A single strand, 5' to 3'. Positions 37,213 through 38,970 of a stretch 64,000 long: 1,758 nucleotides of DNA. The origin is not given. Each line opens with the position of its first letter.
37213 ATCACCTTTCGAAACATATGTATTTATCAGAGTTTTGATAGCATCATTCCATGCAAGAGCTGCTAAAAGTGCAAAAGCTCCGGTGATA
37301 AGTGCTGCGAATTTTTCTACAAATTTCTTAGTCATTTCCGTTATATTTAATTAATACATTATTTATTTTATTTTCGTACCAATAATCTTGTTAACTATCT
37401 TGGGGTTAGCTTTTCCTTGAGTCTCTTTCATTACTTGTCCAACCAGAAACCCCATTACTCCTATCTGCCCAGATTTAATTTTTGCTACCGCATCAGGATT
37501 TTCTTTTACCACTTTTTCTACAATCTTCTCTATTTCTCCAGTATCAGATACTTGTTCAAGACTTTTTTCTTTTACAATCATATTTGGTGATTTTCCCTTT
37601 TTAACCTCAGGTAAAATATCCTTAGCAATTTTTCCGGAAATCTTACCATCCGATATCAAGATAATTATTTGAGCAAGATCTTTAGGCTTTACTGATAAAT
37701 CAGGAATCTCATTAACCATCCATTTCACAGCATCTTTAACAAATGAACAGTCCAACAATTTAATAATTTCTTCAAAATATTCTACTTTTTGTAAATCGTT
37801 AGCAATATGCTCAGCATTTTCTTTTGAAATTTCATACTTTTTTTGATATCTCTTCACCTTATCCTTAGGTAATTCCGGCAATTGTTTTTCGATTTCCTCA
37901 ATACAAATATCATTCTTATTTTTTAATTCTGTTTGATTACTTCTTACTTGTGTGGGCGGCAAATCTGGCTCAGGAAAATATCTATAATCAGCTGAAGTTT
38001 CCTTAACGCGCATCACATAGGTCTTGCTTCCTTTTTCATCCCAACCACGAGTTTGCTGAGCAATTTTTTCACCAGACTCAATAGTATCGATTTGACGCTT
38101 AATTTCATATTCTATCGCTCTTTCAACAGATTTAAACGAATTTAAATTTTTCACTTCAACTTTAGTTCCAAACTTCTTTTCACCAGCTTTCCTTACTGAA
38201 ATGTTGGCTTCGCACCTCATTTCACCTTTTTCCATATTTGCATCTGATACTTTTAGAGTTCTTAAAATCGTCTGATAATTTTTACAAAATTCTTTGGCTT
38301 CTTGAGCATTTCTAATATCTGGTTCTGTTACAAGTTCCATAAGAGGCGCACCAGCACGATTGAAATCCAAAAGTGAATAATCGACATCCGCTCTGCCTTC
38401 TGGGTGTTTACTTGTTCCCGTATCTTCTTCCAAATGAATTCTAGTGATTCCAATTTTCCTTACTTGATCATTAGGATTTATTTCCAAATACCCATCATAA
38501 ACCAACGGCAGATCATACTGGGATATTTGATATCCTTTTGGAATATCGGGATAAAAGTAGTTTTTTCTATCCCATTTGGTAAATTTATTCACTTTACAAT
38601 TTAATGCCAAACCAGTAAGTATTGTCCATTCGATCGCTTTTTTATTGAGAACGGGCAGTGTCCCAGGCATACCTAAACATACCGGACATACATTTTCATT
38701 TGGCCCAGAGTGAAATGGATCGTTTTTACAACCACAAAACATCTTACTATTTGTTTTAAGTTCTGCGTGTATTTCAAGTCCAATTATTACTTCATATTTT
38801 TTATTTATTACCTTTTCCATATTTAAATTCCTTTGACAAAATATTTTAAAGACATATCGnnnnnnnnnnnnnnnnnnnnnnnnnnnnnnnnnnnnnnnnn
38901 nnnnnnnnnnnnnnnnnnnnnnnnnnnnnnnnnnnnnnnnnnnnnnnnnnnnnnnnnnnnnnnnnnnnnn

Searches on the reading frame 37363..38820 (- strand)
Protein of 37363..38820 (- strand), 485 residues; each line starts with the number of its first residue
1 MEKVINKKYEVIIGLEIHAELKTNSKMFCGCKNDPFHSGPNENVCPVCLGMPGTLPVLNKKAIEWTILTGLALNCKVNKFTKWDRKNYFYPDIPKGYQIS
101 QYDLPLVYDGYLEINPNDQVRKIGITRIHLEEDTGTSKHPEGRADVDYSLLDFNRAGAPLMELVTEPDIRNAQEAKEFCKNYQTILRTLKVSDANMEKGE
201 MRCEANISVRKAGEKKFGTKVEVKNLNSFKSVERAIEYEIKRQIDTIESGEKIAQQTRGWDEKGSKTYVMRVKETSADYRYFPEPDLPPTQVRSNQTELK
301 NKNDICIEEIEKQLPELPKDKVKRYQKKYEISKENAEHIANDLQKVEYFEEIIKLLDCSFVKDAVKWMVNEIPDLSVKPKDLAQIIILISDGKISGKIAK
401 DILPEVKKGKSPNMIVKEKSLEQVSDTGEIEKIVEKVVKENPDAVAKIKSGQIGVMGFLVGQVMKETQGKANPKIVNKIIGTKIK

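Call 75: search_protein_families(library=pfam, proteins=[window:37363-38820:-], max_evalue=0.0001)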
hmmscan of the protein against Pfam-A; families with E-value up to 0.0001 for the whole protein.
window:37363-38820:- (485 aa): 2 families
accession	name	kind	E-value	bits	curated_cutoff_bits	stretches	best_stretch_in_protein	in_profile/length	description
PF02934.20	GatB_N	-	1.8e-119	398.5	23.4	1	11-296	1-275/277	GatB/GatE catalytic domain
PF02637.23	GatB_Yqey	-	5.4e-38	130.6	27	1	370-484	33-148/148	GatB domain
